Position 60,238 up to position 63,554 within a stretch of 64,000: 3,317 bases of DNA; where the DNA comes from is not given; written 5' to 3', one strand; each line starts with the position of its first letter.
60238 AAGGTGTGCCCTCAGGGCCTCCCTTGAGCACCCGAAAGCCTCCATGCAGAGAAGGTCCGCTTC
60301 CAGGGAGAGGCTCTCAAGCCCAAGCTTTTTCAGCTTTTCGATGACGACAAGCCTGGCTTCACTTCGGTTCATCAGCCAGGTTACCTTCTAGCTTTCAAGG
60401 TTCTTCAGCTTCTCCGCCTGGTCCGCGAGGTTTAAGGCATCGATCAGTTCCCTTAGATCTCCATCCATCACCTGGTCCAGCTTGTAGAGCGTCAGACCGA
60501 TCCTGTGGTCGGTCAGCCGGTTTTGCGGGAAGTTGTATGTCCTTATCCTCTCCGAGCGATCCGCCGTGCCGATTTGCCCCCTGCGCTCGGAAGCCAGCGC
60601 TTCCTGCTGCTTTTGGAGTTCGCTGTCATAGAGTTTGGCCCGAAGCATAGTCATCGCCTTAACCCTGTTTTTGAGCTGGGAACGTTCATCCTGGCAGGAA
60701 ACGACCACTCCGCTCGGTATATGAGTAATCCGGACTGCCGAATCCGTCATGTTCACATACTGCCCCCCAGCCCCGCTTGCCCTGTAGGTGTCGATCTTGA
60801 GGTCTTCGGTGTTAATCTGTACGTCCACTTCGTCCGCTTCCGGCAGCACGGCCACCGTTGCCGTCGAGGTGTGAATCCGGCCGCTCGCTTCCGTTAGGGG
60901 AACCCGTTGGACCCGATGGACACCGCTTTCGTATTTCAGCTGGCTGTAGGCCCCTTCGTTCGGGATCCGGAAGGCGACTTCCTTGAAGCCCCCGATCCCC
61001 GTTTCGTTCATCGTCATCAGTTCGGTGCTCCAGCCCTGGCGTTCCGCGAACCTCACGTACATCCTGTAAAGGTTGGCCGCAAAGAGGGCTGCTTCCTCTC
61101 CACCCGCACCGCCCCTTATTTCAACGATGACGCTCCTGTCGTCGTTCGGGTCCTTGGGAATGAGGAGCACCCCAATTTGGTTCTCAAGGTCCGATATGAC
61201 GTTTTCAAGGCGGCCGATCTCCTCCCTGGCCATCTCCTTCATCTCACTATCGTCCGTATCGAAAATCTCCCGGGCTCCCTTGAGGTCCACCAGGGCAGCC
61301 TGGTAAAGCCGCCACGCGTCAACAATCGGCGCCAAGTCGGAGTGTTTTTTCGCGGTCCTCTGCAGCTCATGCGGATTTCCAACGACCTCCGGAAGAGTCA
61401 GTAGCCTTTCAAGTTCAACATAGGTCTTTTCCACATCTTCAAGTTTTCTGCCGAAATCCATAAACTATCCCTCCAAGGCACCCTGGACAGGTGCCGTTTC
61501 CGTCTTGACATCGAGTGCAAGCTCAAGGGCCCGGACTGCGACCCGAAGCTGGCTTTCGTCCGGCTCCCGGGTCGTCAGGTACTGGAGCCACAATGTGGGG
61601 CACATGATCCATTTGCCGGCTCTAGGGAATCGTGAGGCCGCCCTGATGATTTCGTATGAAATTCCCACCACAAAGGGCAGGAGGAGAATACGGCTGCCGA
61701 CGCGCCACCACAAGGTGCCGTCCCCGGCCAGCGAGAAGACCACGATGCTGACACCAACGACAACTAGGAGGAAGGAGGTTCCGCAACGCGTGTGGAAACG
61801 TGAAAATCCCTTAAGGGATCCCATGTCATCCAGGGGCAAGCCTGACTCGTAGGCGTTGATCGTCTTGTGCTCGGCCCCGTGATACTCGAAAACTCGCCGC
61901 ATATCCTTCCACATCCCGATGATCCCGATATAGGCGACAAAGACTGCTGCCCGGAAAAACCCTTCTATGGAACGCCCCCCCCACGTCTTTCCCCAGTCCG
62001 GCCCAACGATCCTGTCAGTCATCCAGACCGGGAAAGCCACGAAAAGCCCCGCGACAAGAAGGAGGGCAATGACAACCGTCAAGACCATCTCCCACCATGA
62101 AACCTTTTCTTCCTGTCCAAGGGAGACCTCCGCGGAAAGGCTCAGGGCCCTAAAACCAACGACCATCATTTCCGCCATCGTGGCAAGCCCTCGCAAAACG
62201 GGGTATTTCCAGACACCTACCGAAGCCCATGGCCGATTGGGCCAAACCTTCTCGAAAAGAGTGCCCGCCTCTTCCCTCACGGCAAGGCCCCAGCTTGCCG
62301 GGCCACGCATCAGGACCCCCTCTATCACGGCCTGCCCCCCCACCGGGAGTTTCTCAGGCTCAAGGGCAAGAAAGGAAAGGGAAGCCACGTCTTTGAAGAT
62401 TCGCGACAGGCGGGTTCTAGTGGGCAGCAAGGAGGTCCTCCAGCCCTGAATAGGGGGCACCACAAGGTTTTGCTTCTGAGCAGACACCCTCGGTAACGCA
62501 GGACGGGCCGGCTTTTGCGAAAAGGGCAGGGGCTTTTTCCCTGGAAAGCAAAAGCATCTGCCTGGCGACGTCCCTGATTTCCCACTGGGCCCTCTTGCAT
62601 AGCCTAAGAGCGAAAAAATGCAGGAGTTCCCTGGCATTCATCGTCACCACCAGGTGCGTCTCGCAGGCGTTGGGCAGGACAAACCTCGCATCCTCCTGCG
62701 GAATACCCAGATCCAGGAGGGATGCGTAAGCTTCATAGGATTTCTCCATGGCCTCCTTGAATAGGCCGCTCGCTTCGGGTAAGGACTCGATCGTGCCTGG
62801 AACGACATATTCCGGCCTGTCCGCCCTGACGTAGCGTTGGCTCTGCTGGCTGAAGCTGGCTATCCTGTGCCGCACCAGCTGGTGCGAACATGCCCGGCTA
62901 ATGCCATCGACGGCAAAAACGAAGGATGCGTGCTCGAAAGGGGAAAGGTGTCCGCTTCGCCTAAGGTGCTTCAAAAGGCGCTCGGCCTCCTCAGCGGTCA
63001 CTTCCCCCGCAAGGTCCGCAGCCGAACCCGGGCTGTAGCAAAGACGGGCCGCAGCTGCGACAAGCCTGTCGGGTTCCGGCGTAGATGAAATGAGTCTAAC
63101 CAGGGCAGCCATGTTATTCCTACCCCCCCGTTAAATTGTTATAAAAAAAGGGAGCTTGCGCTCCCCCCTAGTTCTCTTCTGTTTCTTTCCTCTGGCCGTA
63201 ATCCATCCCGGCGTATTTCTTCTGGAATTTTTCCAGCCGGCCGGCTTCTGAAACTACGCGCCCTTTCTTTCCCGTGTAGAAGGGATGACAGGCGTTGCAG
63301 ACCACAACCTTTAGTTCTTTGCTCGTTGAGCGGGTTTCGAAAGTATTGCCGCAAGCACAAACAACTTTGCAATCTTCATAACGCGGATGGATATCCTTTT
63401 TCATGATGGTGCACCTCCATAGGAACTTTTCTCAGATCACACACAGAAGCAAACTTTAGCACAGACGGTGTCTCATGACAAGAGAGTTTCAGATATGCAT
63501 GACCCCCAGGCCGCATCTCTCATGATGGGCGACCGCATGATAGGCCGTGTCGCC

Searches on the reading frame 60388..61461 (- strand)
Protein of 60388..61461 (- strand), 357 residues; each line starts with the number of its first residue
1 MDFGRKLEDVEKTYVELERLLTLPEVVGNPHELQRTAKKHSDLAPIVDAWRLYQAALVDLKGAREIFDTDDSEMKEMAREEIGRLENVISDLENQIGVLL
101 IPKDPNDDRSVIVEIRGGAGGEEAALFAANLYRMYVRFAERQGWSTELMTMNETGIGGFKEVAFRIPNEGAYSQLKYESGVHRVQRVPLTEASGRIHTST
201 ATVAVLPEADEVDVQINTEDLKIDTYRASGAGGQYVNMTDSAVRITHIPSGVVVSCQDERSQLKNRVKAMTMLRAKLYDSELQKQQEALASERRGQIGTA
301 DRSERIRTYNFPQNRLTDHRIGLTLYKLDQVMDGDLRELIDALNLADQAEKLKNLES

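Call 25: search_protein_families(library=pfam, proteins=[window:60388-61461:-], max_evalue=0.0001)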
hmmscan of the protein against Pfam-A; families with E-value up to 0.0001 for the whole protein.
window:60388-61461:- (357 aa): 2 families
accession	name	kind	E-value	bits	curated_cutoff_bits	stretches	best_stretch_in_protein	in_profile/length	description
PF03462.23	PCRF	-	1.4e-71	240.8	24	1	11-203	2-194/194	PCRF domain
PF00472.26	RF-1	-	2.8e-44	150.2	35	1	210-320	1-116/116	RF-1 domain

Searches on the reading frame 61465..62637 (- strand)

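Call 25: search_protein_families(library=pfam, proteins=[window:61465-62637:-], max_evalue=0.0001)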
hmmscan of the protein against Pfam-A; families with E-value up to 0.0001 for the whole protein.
window:61465-62637:- (390 aa): 1 family
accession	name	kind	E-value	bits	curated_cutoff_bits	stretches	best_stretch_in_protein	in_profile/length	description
PF07136.16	DUF1385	-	3.8e-76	255.8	22.1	1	146-375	2-225/227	Protein of unknown function (DUF1385)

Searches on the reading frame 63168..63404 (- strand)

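Call 50: search_protein_families(library=pfam, proteins=[window:63168-63404:-], max_evalue=0.01)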
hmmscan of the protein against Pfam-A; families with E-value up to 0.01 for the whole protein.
window:63168-63404:- (78 aa): 1 family
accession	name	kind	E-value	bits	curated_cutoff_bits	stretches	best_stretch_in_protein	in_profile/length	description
PF01197.23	Ribosomal_L31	-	1.1e-30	106.1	27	1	1-65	1-65/65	Ribosomal protein L31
